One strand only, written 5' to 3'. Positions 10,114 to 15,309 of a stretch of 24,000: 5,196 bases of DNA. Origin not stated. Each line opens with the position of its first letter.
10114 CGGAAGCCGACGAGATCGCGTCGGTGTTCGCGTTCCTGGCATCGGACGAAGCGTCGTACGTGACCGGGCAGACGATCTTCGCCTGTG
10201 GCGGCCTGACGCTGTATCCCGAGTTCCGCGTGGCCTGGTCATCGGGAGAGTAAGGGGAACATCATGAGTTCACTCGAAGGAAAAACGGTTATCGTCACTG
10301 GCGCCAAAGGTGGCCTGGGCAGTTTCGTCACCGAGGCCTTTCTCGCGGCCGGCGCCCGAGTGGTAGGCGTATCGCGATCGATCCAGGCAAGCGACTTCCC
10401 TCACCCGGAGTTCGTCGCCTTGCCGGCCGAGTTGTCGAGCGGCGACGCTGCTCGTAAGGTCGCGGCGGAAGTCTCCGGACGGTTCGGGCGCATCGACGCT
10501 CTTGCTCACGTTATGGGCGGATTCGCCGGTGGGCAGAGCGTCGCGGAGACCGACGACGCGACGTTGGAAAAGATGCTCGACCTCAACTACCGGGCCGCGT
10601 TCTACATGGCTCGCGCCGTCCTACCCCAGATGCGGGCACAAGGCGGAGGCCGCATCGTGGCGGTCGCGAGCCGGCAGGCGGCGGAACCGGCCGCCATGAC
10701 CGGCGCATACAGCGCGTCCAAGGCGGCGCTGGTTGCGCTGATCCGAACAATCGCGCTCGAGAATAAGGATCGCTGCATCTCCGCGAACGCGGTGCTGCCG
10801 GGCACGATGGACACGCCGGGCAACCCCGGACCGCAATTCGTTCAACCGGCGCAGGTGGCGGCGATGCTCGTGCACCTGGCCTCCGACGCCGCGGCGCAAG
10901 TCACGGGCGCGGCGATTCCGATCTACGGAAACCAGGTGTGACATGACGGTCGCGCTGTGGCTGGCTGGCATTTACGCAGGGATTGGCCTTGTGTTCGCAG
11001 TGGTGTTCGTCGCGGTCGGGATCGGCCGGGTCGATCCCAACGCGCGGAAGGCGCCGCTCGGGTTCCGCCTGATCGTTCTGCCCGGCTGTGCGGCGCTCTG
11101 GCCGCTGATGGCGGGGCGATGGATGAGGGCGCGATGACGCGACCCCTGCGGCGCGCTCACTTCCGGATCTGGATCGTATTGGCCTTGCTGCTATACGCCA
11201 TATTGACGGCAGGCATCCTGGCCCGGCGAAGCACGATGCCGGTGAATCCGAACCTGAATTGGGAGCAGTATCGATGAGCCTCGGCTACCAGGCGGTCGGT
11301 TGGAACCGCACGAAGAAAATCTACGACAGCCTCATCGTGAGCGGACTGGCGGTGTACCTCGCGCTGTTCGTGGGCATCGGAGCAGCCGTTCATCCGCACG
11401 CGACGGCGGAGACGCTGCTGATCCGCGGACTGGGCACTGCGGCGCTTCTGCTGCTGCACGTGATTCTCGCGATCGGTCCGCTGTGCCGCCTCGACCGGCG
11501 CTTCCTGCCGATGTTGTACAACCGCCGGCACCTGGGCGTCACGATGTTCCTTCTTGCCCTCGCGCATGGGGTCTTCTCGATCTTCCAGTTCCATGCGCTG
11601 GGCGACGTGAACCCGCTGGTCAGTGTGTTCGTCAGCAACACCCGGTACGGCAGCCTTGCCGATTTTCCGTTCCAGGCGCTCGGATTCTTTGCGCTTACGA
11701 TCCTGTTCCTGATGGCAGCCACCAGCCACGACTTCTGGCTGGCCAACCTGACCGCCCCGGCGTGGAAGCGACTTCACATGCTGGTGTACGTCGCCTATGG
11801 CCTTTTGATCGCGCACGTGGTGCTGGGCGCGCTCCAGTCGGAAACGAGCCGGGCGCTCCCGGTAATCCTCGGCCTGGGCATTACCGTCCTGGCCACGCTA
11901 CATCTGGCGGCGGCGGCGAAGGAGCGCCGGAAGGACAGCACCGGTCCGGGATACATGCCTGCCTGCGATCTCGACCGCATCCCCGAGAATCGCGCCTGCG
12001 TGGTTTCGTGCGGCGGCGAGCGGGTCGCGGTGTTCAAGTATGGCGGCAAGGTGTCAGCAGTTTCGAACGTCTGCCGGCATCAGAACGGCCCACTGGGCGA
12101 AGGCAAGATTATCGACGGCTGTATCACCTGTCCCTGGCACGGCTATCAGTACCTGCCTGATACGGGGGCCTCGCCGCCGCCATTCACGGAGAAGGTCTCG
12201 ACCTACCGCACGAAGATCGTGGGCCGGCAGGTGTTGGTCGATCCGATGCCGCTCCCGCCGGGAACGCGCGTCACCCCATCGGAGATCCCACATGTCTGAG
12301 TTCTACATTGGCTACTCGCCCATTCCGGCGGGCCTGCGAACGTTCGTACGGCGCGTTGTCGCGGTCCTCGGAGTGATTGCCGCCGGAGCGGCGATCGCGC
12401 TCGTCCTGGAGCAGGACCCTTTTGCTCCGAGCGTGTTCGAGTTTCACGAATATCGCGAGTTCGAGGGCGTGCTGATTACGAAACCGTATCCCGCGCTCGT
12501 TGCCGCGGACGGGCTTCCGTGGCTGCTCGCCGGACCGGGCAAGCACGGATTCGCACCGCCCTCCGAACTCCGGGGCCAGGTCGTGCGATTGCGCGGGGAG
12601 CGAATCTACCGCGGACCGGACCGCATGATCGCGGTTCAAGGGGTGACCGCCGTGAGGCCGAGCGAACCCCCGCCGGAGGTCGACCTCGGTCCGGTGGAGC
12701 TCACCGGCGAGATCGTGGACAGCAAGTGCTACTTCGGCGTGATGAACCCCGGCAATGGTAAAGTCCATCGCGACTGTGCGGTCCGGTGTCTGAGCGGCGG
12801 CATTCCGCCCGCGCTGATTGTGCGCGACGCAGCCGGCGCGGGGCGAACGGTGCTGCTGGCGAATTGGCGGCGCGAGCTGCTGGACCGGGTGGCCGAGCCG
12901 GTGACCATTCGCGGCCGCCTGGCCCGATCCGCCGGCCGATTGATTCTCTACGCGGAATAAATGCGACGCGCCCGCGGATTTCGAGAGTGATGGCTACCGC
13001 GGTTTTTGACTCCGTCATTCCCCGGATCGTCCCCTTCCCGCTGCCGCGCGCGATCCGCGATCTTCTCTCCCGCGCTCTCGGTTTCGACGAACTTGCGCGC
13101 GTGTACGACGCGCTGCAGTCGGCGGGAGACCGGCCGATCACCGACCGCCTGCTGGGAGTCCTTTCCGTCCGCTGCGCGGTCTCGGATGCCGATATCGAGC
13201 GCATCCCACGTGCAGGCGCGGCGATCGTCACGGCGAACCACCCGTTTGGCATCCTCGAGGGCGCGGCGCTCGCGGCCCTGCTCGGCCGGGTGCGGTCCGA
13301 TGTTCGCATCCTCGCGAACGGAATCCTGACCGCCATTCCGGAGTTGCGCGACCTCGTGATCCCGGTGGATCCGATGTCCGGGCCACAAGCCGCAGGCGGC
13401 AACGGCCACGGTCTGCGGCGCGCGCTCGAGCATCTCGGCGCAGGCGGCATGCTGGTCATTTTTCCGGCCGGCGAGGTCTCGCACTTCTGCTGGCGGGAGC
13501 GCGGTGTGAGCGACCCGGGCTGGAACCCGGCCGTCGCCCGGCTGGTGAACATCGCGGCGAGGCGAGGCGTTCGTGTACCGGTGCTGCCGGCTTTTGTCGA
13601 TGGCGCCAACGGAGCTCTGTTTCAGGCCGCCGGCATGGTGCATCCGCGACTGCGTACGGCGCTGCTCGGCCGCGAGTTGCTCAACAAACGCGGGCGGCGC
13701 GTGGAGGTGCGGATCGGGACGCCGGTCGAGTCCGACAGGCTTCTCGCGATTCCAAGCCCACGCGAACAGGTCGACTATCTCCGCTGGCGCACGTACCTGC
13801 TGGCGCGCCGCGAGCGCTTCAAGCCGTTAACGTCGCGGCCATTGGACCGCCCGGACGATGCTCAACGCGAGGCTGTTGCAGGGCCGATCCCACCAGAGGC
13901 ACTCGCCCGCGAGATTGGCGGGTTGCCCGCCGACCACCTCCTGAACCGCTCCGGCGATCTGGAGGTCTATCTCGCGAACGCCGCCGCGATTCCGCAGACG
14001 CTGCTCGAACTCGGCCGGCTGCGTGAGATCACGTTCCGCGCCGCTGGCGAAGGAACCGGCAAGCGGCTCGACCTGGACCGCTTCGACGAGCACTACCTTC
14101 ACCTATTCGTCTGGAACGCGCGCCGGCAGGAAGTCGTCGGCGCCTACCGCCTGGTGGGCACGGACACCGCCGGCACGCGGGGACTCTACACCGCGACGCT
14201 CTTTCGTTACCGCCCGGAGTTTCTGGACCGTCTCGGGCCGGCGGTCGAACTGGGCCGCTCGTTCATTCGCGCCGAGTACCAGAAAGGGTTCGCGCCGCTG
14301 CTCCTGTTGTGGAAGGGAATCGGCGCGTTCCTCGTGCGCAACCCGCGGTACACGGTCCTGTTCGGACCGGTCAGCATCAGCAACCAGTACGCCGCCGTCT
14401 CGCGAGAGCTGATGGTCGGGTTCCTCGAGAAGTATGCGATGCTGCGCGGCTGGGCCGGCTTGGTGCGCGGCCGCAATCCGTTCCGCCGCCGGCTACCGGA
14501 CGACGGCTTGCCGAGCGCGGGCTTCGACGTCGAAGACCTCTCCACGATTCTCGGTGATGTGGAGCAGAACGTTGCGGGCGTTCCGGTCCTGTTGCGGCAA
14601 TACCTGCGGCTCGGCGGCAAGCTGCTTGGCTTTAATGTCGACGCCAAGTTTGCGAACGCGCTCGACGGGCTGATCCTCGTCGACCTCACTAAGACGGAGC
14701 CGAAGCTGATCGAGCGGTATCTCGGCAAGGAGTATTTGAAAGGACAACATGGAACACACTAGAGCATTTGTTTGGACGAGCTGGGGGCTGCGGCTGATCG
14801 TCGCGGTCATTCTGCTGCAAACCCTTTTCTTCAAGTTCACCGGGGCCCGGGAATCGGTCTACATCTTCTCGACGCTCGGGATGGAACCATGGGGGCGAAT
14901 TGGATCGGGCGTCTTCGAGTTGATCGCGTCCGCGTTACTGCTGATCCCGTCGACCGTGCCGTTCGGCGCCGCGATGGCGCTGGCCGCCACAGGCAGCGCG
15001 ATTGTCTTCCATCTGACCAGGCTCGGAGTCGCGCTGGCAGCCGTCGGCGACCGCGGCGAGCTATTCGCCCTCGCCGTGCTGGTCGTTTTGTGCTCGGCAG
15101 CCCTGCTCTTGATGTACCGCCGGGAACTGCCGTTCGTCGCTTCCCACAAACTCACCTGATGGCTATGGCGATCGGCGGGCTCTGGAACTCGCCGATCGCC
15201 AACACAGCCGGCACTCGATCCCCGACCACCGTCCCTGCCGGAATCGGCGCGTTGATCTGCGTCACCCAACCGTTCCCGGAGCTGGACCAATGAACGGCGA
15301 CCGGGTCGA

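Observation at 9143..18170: Five copies of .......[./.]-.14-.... upstream of sigma-1, a 41-aa ORF, the SDR operon, olsF and the DinB operon: a candidate ECF regulon signature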

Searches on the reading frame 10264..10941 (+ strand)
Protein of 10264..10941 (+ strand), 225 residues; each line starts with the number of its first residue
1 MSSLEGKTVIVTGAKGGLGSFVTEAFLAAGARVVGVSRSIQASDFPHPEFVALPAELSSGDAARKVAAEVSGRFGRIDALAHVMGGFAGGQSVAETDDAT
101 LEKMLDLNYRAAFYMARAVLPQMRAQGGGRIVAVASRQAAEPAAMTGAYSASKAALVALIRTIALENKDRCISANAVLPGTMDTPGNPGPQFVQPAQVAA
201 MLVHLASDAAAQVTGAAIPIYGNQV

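Call 9: search_protein_families(library=pfam, proteins=[window:10264-10941:+], max_evalue=0.01)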
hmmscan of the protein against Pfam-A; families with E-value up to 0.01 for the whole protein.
window:10264-10941:+ (225 aa): 5 families
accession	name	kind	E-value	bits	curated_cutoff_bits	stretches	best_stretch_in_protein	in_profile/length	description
PF00106.31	adh_short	-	4.9e-38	131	26.6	1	7-185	1-185/195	short chain dehydrogenase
PF13561.12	adh_short_C2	-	2.8e-31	109.4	27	1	13-219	1-230/236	Enoyl-(Acyl carrier protein) reductase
PF01370.27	Epimerase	-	2.2e-08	34.2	20.9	1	9-173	1-166/240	NAD dependent epimerase/dehydratase family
PF08659.16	KR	-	0.0011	19.3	22.6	1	8-162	2-162/180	KR domain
PF13460.12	NAD_binding_10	-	0.0013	19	27.2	1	13-150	1-121/184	NAD(P)H-binding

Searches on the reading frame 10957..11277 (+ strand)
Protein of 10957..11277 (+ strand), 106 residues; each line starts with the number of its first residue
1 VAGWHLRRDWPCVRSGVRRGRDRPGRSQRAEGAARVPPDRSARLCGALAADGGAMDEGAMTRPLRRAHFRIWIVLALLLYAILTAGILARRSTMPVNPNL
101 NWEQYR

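Call 9: search_protein_families(library=pfam, proteins=[window:10957-11277:+], max_evalue=0.01)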
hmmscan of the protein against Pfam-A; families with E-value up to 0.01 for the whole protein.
window:10957-11277:+ (106 aa): 0 families

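Call 21: search_protein_families(library=ncbifam, proteins=[window:10957-11277:+], max_evalue=0.001)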
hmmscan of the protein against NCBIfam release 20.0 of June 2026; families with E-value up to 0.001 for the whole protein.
window:10957-11277:+ (106 aa): 0 families

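Call 46: search_protein_families(library=pfam, proteins=[window:10957-11277:+], max_evalue=0.001)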
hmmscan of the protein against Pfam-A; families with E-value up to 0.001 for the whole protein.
window:10957-11277:+ (106 aa): 0 families

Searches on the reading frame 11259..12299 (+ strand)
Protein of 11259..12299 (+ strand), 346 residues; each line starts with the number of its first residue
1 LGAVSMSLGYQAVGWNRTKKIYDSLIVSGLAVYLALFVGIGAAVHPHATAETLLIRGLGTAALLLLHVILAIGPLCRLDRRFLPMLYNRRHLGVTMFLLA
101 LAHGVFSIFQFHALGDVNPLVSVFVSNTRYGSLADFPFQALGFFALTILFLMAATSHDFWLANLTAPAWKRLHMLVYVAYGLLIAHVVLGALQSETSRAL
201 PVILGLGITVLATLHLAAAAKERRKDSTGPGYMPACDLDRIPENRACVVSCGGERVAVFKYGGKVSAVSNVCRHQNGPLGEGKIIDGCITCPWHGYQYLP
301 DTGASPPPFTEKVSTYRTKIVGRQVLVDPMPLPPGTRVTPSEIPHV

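Call 9: search_protein_families(library=pfam, proteins=[window:11259-12299:+], max_evalue=0.01)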
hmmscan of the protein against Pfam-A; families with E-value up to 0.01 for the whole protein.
window:11259-12299:+ (346 aa): 4 families
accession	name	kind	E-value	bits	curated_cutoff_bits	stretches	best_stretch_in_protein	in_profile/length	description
PF00355.32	Rieske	-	8.9e-15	54.8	20.3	1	233-304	3-75/88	Rieske [2Fe-2S] domain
PF01794.25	Ferric_reduct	-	4e-14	53.1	28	1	59-183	2-120/121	Ferric reductase like transmembrane component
PF13806.12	Rieske_2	-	5.6e-09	36.3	27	1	232-327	2-103/104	Rieske-like [2Fe-2S] domain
PF22543.2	Rieske_4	-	1.1e-05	26.2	28.4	1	248-302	16-74/119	Soluble Rieske-type ferredoxin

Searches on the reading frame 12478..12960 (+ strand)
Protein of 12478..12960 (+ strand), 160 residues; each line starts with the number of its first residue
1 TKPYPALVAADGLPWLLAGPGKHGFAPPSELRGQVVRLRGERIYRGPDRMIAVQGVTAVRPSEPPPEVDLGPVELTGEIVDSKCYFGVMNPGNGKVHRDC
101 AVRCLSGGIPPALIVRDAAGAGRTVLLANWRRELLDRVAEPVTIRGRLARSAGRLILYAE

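Call 65: search_protein_families(library=pfam, proteins=[window:12478-12960:+], max_evalue=0.01)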
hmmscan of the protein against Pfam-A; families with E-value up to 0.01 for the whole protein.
window:12478-12960:+ (160 aa): 0 families

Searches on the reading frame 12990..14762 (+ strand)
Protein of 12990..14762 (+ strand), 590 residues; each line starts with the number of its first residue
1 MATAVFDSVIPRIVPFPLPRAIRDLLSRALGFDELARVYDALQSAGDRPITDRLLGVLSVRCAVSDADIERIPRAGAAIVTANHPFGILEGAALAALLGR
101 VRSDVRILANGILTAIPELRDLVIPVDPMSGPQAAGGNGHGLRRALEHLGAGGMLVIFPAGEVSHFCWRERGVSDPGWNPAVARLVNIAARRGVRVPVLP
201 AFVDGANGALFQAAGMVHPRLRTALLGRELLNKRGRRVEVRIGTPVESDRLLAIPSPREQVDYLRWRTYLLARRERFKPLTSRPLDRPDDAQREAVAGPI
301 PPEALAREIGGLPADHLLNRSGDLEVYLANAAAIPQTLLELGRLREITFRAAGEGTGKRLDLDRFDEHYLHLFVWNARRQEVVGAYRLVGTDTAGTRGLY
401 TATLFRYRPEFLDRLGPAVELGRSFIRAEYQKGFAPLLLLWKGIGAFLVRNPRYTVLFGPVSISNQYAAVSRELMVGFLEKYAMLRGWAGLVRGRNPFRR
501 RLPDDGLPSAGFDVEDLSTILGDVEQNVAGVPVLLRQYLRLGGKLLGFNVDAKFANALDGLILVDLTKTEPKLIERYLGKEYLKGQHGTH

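Call 9: search_protein_families(library=pfam, proteins=[window:12990-14762:+], max_evalue=0.01)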
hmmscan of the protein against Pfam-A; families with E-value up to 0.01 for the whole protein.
window:12990-14762:+ (590 aa): 3 families
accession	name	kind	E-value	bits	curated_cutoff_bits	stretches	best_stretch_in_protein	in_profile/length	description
PF13444.12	Acetyltransf_5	-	6.4e-25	88.3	22.4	1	344-441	1-102/102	Acetyltransferase (GNAT) domain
PF19576.4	Acyltransf_2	-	9.4e-17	61.2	27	1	63-272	57-260/266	Acyltransferase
PF01553.26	Acyltransferase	-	0.01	16.1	23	0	68-173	6-108/132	Acyltransferase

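Call 21: search_protein_families(library=ncbifam, proteins=[window:12990-14762:+], max_evalue=0.001)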
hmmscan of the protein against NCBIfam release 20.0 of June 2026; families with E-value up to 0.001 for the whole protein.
window:12990-14762:+ (590 aa): 5 families
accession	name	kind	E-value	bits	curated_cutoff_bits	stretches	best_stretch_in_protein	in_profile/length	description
NF052615.1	orn_lipid_OlsF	equivalog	4.1e-116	388.8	620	1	20-578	24-569/570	bifunctional ornithine lipid synthase OlsF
NF053696.1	GlyAclTfGlsBBct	equivalog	1.8e-37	129.1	300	1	321-575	26-298/303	glycine N(alpha)-acyltransferase GlsB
NF053697.1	LyGlyAclTfGlsABct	equivalog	1.9e-20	73.2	260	1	18-269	19-265/267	lyso-glycine lipid O-acyltransferase GlsA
NF052554.1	OrAlActfOlsBRHOCB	equivalog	1.5e-17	64.2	350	1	358-577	45-253/256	L-ornithine N(alpha)-acyltransferase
NF052555.1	OrAlActfOlsBBRUA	equivalog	5.7e-12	45.7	320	1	316-577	15-270/278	l-ornithine N(alpha)-acyltransferase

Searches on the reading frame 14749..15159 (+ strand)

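Call 9: search_protein_families(library=pfam, proteins=[window:14749-15159:+], max_evalue=0.01)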
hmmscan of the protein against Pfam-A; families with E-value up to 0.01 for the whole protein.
window:14749-15159:+ (136 aa): 3 families
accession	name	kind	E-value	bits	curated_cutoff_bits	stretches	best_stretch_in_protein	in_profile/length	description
PF07681.17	DoxX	-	0.0012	19.8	23.6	1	14-87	5-82/85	DoxX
PF13564.11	DoxX_2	-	0.004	17.7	26.3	0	16-94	4-87/103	DoxX-like family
PF07291.16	MauE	-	0.0059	17.3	27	1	9-86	3-85/128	Methylamine utilisation protein MauE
